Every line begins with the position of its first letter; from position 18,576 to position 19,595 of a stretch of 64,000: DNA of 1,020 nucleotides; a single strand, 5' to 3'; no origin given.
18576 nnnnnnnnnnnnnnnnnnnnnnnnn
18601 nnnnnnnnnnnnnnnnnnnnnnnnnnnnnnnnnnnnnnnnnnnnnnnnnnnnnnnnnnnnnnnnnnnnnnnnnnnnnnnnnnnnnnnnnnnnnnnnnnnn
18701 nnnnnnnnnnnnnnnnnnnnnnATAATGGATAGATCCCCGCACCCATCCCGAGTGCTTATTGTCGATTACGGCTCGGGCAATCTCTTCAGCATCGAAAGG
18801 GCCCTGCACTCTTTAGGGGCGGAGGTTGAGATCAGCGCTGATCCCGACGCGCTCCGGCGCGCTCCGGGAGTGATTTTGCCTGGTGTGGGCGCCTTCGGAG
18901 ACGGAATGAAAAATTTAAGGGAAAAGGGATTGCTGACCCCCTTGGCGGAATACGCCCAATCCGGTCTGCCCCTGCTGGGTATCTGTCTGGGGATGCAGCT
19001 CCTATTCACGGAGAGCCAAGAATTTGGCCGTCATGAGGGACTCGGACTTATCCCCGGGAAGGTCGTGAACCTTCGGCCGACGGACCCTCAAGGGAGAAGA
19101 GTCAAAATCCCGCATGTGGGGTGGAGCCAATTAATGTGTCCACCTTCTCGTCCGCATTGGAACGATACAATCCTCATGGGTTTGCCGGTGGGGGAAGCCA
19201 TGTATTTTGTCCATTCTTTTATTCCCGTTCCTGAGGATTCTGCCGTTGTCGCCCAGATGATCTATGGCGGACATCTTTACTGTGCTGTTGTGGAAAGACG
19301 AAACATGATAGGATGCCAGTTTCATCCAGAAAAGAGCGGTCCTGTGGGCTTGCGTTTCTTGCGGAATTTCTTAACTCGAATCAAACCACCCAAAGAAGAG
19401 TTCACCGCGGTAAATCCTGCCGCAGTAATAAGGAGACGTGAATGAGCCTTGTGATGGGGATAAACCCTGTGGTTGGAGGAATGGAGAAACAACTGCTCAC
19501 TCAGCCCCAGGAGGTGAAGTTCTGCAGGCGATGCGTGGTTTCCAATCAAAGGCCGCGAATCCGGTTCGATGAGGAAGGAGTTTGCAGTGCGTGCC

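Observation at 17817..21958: WbuXYZ-type acetamidino (acetimidoyl) module with duplicated PP-loop amidotransferase, inserted into a legionaminic-acid locus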

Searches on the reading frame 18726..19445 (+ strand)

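Call 4: search_protein_families(library=pfam, proteins=[window:18726-19445:+])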
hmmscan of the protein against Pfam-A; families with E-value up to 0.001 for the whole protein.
window:18726-19445:+ (239 aa): 3 families
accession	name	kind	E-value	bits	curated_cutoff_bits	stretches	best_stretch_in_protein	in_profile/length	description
PF00117.34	GATase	-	8.9e-20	71.6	22.8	1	11-217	1-188/190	Glutamine amidotransferase class-I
PF07685.20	GATase_3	-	2.4e-07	31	27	1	33-115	26-117/196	CobB/CobQ-like glutamine amidotransferase domain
PF01174.25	SNO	-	0.00011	22.6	27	0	23-97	11-85/188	SNO glutamine amidotransferase family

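Call 5: search_protein_families(library=ncbifam, proteins=[window:18726-19445:+])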
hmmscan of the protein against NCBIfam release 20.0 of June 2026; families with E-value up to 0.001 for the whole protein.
window:18726-19445:+ (239 aa): 14 families
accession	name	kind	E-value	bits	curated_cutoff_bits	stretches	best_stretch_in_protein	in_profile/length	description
TIGR01855.1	IMP_synth_hisH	equivalog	2.6e-58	197.1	105.4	1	10-216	1-196/198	imidazole glycerol phosphate synthase subunit HisH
NF010608.0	PRK14004.1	equivalog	1.9e-40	138.8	216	1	11-217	3-208/210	imidazole glycerol phosphate synthase subunit HisH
TIGR00888.1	guaA_Nterm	equivalog_domain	5.6e-10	38.9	172.15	1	10-94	1-84/188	glutamine-hydrolyzing GMP synthase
NF001975.0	PRK00758.1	equivalog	8.2e-09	35.3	198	1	9-95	3-83/185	GMP synthase subunit A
TIGR03800.1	PLP_synth_Pdx2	equivalog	8.5e-08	32.3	105.55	1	25-96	16-86/184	pyridoxal 5'-phosphate synthase glutaminase subunit PdxT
NF001989.1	PRK00784.1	equivalog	1.4e-07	30.5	273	1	31-110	272-356/480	cobyric acid synthase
NF000848.1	PRK00074.1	equivalog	1.6e-07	30.3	400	0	10-96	1-86/512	glutamine-hydrolyzing GMP synthase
NF006562.0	PRK09065.1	equivalog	4.1e-07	29.8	205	1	73-213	83-200/242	glutamine amidotransferase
NF004169.0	PRK05637.1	equivalog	3e-05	23.7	332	1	61-203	55-189/210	anthranilate synthase component II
TIGR01737.1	FGAM_synth_I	equivalog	3.1e-05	23.4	177.8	1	22-94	16-92/228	phosphoribosylformylglycinamidine synthase I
NF002957.0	PRK03619.1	equivalog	0.00015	21.2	212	1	21-94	15-93/222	phosphoribosylformylglycinamidine synthase subunit PurQ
NF005849.0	PRK07765.1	equivalog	0.00016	21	308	0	9-93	2-89/219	aminodeoxychorismate/anthranilate synthase component II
NF003792.0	PRK05380.1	equivalog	0.00052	18.8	308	0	38-96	336-388/534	CTP synthase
TIGR00566.1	trpG_papA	subfamily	0.0009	19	121.05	0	71-93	65-87/192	glutamine amidotransferase of anthranilate synthase or aminodeoxychorismate synthase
